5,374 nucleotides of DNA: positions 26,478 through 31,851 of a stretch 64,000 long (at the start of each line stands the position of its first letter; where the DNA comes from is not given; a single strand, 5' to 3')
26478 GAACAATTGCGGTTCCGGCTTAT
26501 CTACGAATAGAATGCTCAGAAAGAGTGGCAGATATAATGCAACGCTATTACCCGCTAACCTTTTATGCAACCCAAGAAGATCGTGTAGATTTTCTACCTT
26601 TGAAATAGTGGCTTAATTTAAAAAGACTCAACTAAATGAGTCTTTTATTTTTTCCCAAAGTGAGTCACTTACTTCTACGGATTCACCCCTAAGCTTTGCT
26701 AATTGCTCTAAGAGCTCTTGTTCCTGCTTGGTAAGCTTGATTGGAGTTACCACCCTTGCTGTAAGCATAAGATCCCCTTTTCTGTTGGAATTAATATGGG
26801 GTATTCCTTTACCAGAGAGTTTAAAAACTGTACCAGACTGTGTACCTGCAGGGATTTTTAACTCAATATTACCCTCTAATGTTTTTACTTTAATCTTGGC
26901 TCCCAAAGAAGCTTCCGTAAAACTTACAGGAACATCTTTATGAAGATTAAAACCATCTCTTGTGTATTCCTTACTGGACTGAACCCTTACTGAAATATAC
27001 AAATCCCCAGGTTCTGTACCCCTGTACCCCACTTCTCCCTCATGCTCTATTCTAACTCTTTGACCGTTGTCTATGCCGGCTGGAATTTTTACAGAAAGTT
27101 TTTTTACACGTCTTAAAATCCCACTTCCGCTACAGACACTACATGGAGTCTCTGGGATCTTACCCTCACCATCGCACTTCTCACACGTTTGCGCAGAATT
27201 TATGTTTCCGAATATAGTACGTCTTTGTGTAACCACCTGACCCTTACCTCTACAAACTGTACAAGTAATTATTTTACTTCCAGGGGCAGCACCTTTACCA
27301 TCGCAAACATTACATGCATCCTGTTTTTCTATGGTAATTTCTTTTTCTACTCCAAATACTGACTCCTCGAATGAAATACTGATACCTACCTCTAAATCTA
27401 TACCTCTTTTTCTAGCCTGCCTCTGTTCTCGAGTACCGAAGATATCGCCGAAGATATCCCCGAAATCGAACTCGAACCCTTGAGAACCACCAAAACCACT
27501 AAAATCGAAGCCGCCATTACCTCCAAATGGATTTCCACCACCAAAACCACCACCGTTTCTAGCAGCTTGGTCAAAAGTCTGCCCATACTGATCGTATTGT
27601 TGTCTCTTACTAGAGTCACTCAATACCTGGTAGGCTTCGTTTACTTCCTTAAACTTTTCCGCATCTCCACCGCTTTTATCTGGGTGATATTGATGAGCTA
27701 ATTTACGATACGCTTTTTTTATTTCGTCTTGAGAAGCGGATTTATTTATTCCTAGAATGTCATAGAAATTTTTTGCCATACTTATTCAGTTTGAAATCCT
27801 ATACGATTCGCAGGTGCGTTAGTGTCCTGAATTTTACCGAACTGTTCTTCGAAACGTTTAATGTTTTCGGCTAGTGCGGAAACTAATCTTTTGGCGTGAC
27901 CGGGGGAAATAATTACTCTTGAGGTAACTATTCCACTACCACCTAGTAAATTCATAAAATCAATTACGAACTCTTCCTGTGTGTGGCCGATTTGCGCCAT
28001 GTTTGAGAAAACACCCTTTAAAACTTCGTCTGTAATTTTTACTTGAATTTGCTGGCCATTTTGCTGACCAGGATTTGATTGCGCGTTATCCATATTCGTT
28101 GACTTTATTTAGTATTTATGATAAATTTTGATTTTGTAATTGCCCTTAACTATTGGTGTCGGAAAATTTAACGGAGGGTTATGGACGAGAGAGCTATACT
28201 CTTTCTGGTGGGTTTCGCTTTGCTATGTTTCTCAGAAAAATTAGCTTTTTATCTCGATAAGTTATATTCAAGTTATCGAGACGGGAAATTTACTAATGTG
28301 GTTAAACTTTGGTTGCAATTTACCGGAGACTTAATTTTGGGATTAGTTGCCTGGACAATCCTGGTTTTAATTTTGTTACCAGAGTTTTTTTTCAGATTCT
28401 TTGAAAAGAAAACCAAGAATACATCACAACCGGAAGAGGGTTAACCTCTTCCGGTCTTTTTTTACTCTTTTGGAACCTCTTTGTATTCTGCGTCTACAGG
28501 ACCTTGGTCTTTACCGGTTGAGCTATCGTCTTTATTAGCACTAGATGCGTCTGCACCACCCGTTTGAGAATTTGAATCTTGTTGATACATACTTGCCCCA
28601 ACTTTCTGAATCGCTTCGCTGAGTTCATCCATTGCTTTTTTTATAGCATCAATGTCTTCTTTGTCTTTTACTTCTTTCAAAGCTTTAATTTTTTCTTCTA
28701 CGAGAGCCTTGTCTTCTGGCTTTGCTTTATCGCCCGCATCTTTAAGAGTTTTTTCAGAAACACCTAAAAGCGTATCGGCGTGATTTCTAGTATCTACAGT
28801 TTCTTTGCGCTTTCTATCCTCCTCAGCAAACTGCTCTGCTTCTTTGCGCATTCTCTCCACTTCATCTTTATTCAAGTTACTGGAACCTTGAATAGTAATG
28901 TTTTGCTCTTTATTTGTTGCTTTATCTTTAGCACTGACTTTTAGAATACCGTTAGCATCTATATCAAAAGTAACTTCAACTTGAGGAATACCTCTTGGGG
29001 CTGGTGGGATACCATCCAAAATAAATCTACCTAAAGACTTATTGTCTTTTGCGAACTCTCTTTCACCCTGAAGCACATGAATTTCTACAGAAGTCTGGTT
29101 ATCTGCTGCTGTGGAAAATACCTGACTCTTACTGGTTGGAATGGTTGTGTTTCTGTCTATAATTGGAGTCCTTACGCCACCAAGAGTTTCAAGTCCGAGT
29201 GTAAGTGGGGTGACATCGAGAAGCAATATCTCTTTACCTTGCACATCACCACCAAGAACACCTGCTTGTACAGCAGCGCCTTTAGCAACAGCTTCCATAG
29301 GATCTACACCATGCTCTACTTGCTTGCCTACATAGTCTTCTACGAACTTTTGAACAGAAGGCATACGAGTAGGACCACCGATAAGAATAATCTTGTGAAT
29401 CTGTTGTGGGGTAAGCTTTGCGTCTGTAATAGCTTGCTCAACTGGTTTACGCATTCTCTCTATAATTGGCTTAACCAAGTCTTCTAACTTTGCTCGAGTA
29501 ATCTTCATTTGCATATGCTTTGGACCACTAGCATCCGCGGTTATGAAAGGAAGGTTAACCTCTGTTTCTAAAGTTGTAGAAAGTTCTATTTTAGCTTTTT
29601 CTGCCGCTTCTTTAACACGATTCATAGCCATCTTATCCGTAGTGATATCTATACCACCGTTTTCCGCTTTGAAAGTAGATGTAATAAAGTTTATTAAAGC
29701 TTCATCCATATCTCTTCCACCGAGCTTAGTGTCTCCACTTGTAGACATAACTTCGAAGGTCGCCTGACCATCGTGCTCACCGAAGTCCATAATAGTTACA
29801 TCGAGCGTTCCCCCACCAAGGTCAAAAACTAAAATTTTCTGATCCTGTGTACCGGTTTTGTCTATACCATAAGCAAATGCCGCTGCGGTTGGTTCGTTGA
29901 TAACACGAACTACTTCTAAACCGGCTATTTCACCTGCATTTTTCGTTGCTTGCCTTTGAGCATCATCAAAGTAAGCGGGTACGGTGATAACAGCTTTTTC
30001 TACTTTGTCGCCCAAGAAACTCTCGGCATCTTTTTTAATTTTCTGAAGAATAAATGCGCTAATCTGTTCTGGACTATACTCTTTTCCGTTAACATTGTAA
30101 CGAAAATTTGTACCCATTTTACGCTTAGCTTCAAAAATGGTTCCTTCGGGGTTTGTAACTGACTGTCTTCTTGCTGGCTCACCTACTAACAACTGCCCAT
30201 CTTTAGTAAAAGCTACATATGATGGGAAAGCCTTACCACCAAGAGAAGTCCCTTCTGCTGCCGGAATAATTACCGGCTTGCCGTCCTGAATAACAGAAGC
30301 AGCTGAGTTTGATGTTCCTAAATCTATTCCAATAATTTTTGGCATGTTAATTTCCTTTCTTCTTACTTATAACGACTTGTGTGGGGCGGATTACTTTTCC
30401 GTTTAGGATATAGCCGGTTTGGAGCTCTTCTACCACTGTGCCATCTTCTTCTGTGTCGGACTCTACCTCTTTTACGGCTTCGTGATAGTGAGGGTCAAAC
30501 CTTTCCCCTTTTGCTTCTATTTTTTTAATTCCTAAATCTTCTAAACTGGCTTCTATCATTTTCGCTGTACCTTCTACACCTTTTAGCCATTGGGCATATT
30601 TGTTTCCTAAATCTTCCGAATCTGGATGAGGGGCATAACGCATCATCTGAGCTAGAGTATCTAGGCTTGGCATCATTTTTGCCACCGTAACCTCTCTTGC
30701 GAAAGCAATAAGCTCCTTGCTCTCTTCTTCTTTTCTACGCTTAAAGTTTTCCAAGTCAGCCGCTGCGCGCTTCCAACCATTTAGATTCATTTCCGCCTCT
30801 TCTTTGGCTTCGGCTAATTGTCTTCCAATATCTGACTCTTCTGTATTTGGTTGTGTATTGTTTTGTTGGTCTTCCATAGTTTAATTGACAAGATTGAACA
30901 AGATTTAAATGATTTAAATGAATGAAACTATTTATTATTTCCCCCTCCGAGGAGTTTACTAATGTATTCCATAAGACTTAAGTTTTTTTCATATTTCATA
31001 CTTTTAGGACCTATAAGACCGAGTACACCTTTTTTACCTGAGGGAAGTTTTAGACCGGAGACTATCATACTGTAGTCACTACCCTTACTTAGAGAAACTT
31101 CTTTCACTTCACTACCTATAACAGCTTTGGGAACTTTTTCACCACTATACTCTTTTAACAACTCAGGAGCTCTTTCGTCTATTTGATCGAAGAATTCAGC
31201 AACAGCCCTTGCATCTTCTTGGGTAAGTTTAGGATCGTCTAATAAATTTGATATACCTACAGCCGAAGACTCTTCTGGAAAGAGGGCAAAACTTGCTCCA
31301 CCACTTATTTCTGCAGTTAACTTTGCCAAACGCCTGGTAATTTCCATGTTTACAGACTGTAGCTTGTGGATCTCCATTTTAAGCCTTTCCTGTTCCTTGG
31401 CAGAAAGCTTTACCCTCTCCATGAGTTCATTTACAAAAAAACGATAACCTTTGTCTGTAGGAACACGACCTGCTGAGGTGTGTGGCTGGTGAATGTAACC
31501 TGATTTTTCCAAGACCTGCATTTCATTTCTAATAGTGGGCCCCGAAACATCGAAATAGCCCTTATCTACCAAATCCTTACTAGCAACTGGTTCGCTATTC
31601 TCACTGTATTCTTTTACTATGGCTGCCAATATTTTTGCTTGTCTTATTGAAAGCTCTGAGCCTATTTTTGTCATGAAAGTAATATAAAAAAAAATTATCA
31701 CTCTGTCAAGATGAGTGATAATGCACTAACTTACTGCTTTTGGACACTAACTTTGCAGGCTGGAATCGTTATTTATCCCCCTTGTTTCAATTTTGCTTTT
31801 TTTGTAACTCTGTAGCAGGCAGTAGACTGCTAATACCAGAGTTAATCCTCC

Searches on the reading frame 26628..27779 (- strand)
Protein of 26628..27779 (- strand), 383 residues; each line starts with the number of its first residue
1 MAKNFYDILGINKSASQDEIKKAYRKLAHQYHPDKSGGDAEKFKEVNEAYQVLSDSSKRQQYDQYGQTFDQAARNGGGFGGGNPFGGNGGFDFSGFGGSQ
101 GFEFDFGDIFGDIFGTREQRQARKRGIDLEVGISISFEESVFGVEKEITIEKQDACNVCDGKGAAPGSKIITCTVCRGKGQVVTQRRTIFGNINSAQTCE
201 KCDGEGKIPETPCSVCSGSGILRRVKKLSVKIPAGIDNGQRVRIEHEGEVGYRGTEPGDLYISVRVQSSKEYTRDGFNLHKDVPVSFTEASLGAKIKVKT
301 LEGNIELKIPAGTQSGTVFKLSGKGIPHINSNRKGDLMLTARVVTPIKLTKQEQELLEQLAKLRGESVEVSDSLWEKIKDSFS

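Call 64: search_protein_families(library=pfam, proteins=[window:26628-27779:-], max_evalue=0.00001)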
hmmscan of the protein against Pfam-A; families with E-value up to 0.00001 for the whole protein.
window:26628-27779:- (383 aa): 3 families
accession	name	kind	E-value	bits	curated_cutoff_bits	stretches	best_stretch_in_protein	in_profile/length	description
PF01556.23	DnaJ_C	-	1.4e-48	165.2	26.6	1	130-346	2-152/152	DnaJ C terminal domain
PF00226.36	DnaJ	-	9.5e-27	93.3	27.8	1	4-63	1-63/63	DnaJ domain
PF00684.25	DnaJ_CXXCXGXG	-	1.2e-15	57.9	32.7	1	156-220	1-65/65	DnaJ central domain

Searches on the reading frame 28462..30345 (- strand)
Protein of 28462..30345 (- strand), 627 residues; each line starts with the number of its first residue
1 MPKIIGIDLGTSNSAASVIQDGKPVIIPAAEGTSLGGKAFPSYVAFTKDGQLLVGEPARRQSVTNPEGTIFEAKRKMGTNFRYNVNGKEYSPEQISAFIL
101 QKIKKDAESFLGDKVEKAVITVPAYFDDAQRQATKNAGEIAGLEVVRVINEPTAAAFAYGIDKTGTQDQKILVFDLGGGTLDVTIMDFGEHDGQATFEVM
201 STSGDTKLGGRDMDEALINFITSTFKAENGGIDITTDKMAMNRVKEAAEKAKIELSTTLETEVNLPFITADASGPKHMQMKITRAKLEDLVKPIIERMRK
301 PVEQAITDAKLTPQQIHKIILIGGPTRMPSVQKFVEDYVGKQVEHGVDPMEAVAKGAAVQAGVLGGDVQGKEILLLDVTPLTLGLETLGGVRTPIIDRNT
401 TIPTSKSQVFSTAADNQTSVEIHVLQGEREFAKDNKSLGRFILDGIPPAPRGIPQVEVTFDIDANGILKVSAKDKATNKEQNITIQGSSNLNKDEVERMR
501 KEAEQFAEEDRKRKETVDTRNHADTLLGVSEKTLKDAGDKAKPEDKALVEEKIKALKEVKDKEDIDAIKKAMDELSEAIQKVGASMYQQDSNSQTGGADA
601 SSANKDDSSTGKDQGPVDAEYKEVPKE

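Call 64: search_protein_families(library=pfam, proteins=[window:28462-30345:-], max_evalue=0.00001)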
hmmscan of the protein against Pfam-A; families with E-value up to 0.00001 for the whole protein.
window:28462-30345:- (627 aa): 2 families
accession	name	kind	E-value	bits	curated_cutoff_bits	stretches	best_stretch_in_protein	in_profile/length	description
PF00012.26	HSP70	-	4.9e-222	738.8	20.6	2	84-588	102-599/599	Hsp70 protein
PF06723.19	MreB_Mbl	-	6.5e-19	68.4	27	1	93-358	76-316/327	MreB/Mbl protein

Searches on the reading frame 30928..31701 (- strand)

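Call 64: search_protein_families(library=pfam, proteins=[window:30928-31701:-], max_evalue=0.00001)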
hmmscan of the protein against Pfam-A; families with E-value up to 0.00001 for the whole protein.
window:30928-31701:- (257 aa): 1 family
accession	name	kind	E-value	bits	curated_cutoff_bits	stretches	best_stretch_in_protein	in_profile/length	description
PF01628.27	HrcA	-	4.5e-14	53.4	22.2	1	89-239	77-213/215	HrcA protein C terminal domain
